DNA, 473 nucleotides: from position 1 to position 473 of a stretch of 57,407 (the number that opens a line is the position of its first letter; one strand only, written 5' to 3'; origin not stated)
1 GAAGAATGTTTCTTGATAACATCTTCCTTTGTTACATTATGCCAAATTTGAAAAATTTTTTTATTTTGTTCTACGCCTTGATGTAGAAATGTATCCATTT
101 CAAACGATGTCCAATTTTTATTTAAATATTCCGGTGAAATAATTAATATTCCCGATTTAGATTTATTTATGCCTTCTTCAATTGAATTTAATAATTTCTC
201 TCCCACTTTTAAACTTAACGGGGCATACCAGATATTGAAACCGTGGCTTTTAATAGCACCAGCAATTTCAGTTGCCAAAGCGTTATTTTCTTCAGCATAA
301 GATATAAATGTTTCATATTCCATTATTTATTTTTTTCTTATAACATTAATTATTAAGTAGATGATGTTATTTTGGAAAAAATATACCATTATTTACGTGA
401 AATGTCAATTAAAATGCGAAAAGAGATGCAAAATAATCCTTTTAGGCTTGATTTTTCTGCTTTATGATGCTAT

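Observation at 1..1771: Integron platform at the left edge: an intact IntI divergent from a promoter-proximal TIR-domain gene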

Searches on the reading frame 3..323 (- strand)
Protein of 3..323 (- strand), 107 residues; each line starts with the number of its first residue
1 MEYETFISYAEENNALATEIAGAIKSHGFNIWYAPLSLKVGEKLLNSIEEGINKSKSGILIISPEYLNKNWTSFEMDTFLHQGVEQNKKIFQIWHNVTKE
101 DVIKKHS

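Call 4: search_protein_families(library=pfam, proteins=[window:3-323:-], max_evalue=0.01)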
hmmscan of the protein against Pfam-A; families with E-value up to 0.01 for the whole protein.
window:3-323:- (107 aa): 4 families
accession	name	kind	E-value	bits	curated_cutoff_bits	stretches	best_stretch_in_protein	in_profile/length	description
PF13676.11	TIR_2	-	6.8e-17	62.5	28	1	6-94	2-90/122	TIR domain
PF01582.25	TIR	-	5.6e-10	39.7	21.3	1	3-103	2-104/179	TIR domain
PF10137.14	CAP12-PCTIR_TIR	-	0.0026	18.2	24.7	1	6-66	3-63/119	CAP12/Pycsar effector protein, TIR domain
PF08937.16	ThsB_TIR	-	0.0078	17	21.2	0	42-96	46-96/100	Thoeris protein ThsB, TIR-like domain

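Call 5: search_protein_families(library=ncbifam, proteins=[window:3-323:-], max_evalue=0.01)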
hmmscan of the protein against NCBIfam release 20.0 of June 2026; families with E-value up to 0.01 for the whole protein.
window:3-323:- (107 aa): 2 families
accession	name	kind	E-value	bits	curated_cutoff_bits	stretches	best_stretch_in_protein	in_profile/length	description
NF042941.1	Retron_TIR_antiphage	equivalog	1.4e-12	47.2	600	1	2-103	339-441/464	TIR domain-containing anti-phage reverse transcriptase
NF058526.1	Thoeris_type3_ThcB4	equivalog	0.0066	15.3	220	1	6-81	131-207/375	Thoeris type III anti-phage system protein ThcB4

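Call 17: find_homologous_proteins(query=window:3-323:-, max_evalue=0.00001)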
Query window:3-323:- (107 aa): 1 proteins with E <= 0.00001 among 2 candidates.
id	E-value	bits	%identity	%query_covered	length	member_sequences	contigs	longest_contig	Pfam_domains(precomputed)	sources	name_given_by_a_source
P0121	8.1e-21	92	76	55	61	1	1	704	PF13676.12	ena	-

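Call 19: find_encoding_contigs(protein=P0121, flank=10000, max_places=3)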
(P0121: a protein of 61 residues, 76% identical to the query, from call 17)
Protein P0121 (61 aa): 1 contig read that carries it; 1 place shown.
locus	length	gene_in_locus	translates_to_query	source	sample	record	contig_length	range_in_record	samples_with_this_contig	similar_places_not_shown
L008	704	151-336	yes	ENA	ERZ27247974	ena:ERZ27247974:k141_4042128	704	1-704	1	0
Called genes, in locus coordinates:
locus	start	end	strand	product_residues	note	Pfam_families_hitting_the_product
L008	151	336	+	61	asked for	PF13676:TIR_2 (weak)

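Call 20: find_related_loci(query=window:3-323:-, collection=metagenome_contigs, flank=5000)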
Query window:3-323:- (107 aa) in metagenome_contigs; peptide patterns used: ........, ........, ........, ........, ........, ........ (x = any residue, [..] = any of these).
416 stretches matched a pattern; 1 encode a relative of the query (tblastn E <= 1e-3); 1 distinct loci.
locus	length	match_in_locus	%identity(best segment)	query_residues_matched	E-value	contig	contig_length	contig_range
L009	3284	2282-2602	93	1-107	2e-67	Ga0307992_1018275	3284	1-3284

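Call 33: search_protein_representatives(protein=window:3-323:-)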
Query: 107 residues. Proteins with E-value up to 0.001 (for the whole library): 9286; up to 1e-10: 2874; up to 1e-30: 2. The best 150 are listed.
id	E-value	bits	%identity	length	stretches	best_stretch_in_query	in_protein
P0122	2.3e-32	127.6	52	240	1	2-106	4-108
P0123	9.7e-31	122.4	50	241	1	2-106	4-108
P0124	2.1e-30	121.3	26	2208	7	4-91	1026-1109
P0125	4.4e-30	120.2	50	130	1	3-106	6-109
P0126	8.9e-30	119.3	49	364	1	2-102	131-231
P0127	3.0e-29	117.6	50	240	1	2-107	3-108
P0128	8.0e-29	116.2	52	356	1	2-106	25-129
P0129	3.6e-28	114.1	24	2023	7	4-77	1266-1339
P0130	1.4e-27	112.2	46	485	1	2-105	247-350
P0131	1.7e-27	111.9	53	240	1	2-104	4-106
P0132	2.2e-27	111.6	28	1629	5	4-96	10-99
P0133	5.3e-27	110.4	53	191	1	4-102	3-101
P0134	1.6e-26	108.8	48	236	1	4-106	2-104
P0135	4.0e-26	107.5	52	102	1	3-96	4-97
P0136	7.2e-26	106.7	43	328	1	3-105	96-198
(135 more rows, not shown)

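Call 36: find_related_loci(query=L009:2282-2998:+, collection=genome_contigs, flank=10000)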
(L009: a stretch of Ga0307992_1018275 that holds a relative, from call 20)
Query L009:2282-2998:+ (239 aa) in genome_contigs; peptide patterns used: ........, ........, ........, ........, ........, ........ (x = any residue, [..] = any of these).
14 stretches matched a pattern, but none encodes a relative of the query by tblastn (E <= 1e-3).

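Call 38: search_protein_families(library=padloc, proteins=[L009:2282-2998:+, L009:11-1921:+, window:3-323:-], max_evalue=0.01)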
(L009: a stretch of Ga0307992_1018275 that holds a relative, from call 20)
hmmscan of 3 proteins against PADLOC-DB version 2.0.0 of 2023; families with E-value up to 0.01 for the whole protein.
L009:2282-2998:+ (239 aa): 9 families
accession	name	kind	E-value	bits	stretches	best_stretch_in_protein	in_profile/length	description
PDLC05062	PDC-S66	-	2e-36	123.9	1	2-132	148-280/282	-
PDLC00417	ThsB1|ThsB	-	2.3e-19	68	1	2-119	166-285/303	TIR-like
PDLC00424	ThsB1|ThsB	-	1e-07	30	1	13-117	113-216/234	TIR-like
PDLC02012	SAVED5--SAVED_TIR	-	2e-06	25.2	1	4-93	15-102/404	-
PDLC02421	Aga_TIR-PNTD1-PNTD2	-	2.3e-06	25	1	6-70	7-73/430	Class I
PDLC02962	RT-TIR_XII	-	5.4e-05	20.2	1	5-112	348-456/478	single gene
PDLC02961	RT-TIR_XII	-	0.00016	18.8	1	2-132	347-472/475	single gene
PDLC02403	Aga_TIR-PNTD1-PNTD2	-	0.00032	17.9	1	6-73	6-75/443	Class I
PDLC00434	ThsB1|ThsB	-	0.0017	15.5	1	4-106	140-239/396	TIR-like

L009:11-1921:+ (637 aa): 45 families (the best 25 are shown)
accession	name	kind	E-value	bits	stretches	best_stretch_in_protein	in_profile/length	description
PDLC00131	GajB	-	2.7e-197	655.7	1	2-630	3-645/647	UrvD helicase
PDLC00146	GajB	-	1.9e-168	560.3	1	3-629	2-660/663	UrvD helicase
PDLC00147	GajB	-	4e-127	423.7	1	3-630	4-634/637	UrvD helicase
PDLC00124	GajB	-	6e-111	370.1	2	190-633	259-735/738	UrvD helicase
PDLC00105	GajB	-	5e-93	310.9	1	2-630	8-646/649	UrvD helicase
PDLC00126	GajB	-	8.2e-92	306.9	1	13-630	10-603/606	UrvD helicase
PDLC00139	GajB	-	9.4e-75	250.1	1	17-630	17-641/644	UrvD helicase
PDLC00138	GajB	-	3.8e-45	152.6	1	25-615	6-572/581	UrvD helicase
PDLC00129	GajB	-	4e-44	149.2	2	25-362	13-351/594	UrvD helicase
PDLC00112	GajB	-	9.7e-34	114.9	2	25-362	8-346/581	UrvD helicase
PDLC00119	GajB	-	2.7e-29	100.5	1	30-309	10-295/565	UrvD helicase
PDLC00123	GajB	-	1.2e-26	91.4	2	178-279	119-220/540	UrvD helicase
PDLC00136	GajB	-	1e-25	88.7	1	24-278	6-249/570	UrvD helicase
PDLC00127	GajB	-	1.2e-25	88.1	1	24-554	9-519/594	UrvD helicase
PDLC00142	GajB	-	6.2e-24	82.3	2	26-279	5-259/583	UrvD helicase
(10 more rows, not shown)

window:3-323:- (107 aa): 10 families
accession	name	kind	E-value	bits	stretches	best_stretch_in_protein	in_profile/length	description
PDLC05062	PDC-S66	-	9.8e-33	111.8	1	2-105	148-252/282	-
PDLC00417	ThsB1|ThsB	-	1.3e-19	68.8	1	2-104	166-270/303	TIR-like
PDLC02421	Aga_TIR-PNTD1-PNTD2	-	1.7e-07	28.7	1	6-70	7-73/430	Class I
PDLC02012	SAVED5--SAVED_TIR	-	1.9e-07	28.5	1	4-93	15-102/404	-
PDLC00424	ThsB1|ThsB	-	2.5e-07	28.7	1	12-100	112-199/234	TIR-like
PDLC02403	Aga_TIR-PNTD1-PNTD2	-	6.1e-05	20.3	1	6-76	6-78/443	Class I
PDLC00434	ThsB1|ThsB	-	6.8e-05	20.1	1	4-104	140-237/396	TIR-like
PDLC02962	RT-TIR_XII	-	0.00014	18.8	1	4-104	347-448/478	single gene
PDLC02961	RT-TIR_XII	-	0.0017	15.3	1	2-105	347-445/475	single gene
PDLC03015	TIR-NLR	-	0.0039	13.9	1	30-95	28-91/824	-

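Call 40: search_protein_families(library=pfam, proteins=[L009:2282-2998:+, L009:11-1921:+, L009:2017-2226:-], max_evalue=0.01)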
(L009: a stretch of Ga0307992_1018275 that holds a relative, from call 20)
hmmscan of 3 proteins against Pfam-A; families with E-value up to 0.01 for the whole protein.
L009:2282-2998:+ (239 aa): 3 families
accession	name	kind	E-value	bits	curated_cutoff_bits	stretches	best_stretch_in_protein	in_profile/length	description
PF13676.11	TIR_2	-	1.2e-17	64.9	28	1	6-96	2-92/122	TIR domain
PF01582.25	TIR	-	2.4e-10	40.9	21.3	1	3-111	2-112/179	TIR domain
PF10137.14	CAP12-PCTIR_TIR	-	0.0063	16.9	24.7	0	6-65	3-62/119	CAP12/Pycsar effector protein, TIR domain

L009:11-1921:+ (637 aa): 2 families
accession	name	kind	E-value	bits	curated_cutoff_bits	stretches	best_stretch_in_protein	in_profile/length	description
PF00580.27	UvrD-helicase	-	8.4e-27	95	23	1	25-278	2-255/271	UvrD/REP helicase N-terminal domain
PF13245.12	AAA_19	-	7.7e-09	36.3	25.1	1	40-275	16-130/134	AAA domain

L009:2017-2226:- (69 aa): 0 families

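Call 58: find_homologous_proteins(query=L009:2282-2998:+, max_evalue=0.00001)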
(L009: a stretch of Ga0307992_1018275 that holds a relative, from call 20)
Query L009:2282-2998:+ (239 aa): 30 proteins with E <= 0.00001 among 303 candidates.
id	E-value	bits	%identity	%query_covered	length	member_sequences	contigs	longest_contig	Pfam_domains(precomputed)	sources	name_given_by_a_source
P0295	1.3e-157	540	100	100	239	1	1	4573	PF01582.26,PF13676.12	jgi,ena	-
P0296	1.2e-109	383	68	100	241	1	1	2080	PF01582.26,PF13676.12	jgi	jgi:hypothetical protein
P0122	4.0e-67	244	44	99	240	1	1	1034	PF01582.26,PF13676.12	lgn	-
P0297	4.6e-64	234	48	96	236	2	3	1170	PF01582.26,PF13676.12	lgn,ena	-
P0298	1.9e-57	212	45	88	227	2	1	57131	PF01582.26,PF13676.12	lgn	-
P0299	4.2e-49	185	38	97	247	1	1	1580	PF01582.26,PF13676.12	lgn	-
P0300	4.3e-48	182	36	97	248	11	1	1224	PF01582.26,PF13676.12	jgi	jgi:hypothetical protein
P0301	3.3e-47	179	37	97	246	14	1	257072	PF01582.26,PF13676.12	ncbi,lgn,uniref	ncbi:toll/interleukin-1 receptor domain-containing protein [Aeromonas veronii]|uniref:toll/interleuk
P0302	5.7e-47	178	36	98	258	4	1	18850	PF01582.26,PF13676.12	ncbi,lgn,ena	-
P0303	5.7e-46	175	37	97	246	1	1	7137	PF13676.12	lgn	-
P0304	1.0e-45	174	35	99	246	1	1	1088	PF13676.12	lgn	-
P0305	1.2e-45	174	37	97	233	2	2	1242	PF13676.12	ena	-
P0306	9.4e-45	171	36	99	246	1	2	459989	PF13676.12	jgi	jgi:TIR domain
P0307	4.5e-44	169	34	99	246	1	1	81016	PF13676.12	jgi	jgi:hypothetical protein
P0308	5.8e-44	168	35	99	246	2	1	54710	PF13676.12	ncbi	ncbi:MAG: toll/interleukin-1 receptor domain-containing protein [Candidatus Thiodiazotropha lotti]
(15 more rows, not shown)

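Call 59: find_encoding_contigs(protein=P0295, flank=10000, max_places=6)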
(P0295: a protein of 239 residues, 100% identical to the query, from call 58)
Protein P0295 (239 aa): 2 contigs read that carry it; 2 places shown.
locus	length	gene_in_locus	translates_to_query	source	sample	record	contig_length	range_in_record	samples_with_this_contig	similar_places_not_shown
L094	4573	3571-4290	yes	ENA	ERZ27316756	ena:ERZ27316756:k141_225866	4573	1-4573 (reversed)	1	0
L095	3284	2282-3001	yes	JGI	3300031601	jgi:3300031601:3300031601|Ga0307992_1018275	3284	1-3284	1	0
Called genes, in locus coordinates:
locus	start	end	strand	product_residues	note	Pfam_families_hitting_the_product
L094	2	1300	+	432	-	?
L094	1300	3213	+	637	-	PF00580:UvrD-helicase, PF13245:AAA_19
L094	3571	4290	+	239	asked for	PF01582:TIR, PF13676:TIR_2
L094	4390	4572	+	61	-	?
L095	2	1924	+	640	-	?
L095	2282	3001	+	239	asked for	PF01582:TIR, PF13676:TIR_2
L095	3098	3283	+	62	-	?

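Call 62: search_protein_families(library=padloc, proteins=[L094:2-1297:+, L094:4390-4572:+], max_evalue=0.001)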
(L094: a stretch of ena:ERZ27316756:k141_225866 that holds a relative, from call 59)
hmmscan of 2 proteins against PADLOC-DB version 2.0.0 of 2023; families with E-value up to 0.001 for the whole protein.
L094:2-1297:+ (432 aa): 114 families (the best 25 are shown)
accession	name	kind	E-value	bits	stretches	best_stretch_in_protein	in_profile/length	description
PDLC00080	GajA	-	3.1e-136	453.7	1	3-431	181-620/622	AAA ATPase domain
PDLC00099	GajA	-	4.6e-127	423.6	1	8-431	188-619/626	AAA ATPase domain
PDLC00096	GajA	-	2.8e-89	298.5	1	44-431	210-614/630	AAA ATPase domain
PDLC00091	GajA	-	1.3e-56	190.7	1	11-431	187-621/627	AAA ATPase domain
PDLC00064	GajA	-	4.1e-54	182.3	1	44-430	50-457/464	AAA ATPase domain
PDLC00071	GajA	-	4.2e-50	169.1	1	78-431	235-583/588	AAA ATPase domain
PDLC00069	GajA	-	1.2e-46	157.4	1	93-406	303-646/687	AAA ATPase domain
PDLC00070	GajA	-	4.3e-43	145.8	1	44-294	211-462/596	AAA ATPase domain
PDLC00077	GajA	-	1.3e-40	137.6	1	46-338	252-555/616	AAA ATPase domain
PDLC00083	GajA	-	4.7e-40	135.6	1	29-279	208-474/639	AAA ATPase domain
PDLC00073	GajA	-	2.1e-36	124.1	1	59-361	210-551/589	AAA ATPase domain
PDLC00092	GajA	-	8.9e-35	118.3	1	85-324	277-515/604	AAA ATPase domain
PDLC00101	GajA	-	3.6e-33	113.2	1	84-281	241-439/632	AAA ATPase domain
PDLC00072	GajA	-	4.8e-32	109.2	1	93-282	321-506/709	AAA ATPase domain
PDLC00065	GajA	-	6.7e-28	95.9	1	85-286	297-513/670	AAA ATPase domain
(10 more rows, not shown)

L094:4390-4572:+ (61 aa): 0 families

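Call 71: predict_structure(alignment_id=A6)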
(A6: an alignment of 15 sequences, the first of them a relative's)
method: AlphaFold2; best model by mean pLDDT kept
length: 239 residues; sequences in the alignment: 15
mean_pLDDT: 81.7   pTM: 0.56
mean pLDDT of the five models: 81.7, 79.6, 77.0, 75.0, 73.1
residues with pLDDT >= 90: 45; 70-90: 165; 50-70: 22; < 50: 7
segments of 3 or more residues with pLDDT < 50: 139-145
pLDDT, mean of each block of 10 residues (from residue 1): 82 90 83 69 78 85 87 79 65 87 82 82 87 63 59 86 78 90 81 92 90 88 94 84
secondary structure, 60 per line:
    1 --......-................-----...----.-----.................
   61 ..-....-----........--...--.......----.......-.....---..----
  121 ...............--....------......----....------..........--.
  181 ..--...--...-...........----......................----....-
elements in order: E3-8 H11-25 E31-33 H44-54 E55-62 H64-67 H73-80 E83-85 E88-94 H99-105 H107-111 H121-135 E138-141 H148-153 E158-161 E168-170 H171-177 E185-187 E190-192 H194-204 H209-230 H235-238

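Call 74: fold_search(model_id=the predicted structure, library=pdb)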
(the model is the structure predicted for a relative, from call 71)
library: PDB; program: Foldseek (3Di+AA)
matches with E <= 10: 1304; with E <= 0.001: 75
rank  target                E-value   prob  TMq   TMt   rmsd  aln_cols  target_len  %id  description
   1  7uxr_A                1.8e-12  1.00  0.49  0.80   2.3       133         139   34  Crystal structure of the BtTir TIR domain (released 2022-09-07)
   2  7uxr_B                6.7e-12  1.00  0.48  0.80   2.2       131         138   35  Crystal structure of the BtTir TIR domain (released 2022-09-07)
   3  3h16_D                6.5e-11  1.00  0.48  0.84   2.6       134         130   28  Crystal structure of a bacteria TIR domain, PdTIR from Paracoccus denitrificans (released 2009-06-16)
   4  3h16_B                9.3e-11  1.00  0.49  0.82   2.2       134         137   28  Crystal structure of a bacteria TIR domain, PdTIR from Paracoccus denitrificans (released 2009-06-16)
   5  4lqc_A                1.8e-10  1.00  0.47  0.82   2.5       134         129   30  The crystal structures of the Brucella protein TcpB and the TLR adaptor protein TIRAP show structural differences in m (released 2013-12-04)
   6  4lqc_B                2.7e-10  1.00  0.48  0.83   2.3       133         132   32  The crystal structures of the Brucella protein TcpB and the TLR adaptor protein TIRAP show structural differences in m (released 2013-12-04)
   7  4lzp_C                4.4e-10  1.00  0.47  0.66   2.6       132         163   33  Structure of the TIR domain of the immunosuppressor BtpA from Brucella (released 2013-11-06)
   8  3h16_C                5.9e-10  1.00  0.47  0.84   2.2       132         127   26  Crystal structure of a bacteria TIR domain, PdTIR from Paracoccus denitrificans (released 2009-06-16)
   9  4c7m_B                8.0e-10  1.00  0.48  0.85   2.3       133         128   32  The crystal structure of TcpB or BtpA TIR domain (released 2013-12-04)
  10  7uwg_A                9.0e-10  1.00  0.49  0.82   2.6       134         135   32  The crystal structure of the TIR domain-containing protein from Acinetobacter baumannii (AbTir) (released 2022-09-07)
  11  4c7m_D                1.0e-09  1.00  0.46  0.84   2.2       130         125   32  The crystal structure of TcpB or BtpA TIR domain (released 2013-12-04)
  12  4lzp_D                1.1e-09  1.00  0.48  0.83   2.3       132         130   34  Structure of the TIR domain of the immunosuppressor BtpA from Brucella (released 2013-11-06)
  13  7uwg_C                1.4e-09  1.00  0.50  0.83   2.3       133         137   32  The crystal structure of the TIR domain-containing protein from Acinetobacter baumannii (AbTir) (released 2022-09-07)
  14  8g83_A                1.7e-09  1.00  0.49  0.81   2.4       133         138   32  Structure of NAD+ consuming protein Acinetobacter baumannii TIR domain (released 2023-10-11)
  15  4c7m_C                1.8e-09  1.00  0.47  0.85   2.2       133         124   31  The crystal structure of TcpB or BtpA TIR domain (released 2013-12-04)
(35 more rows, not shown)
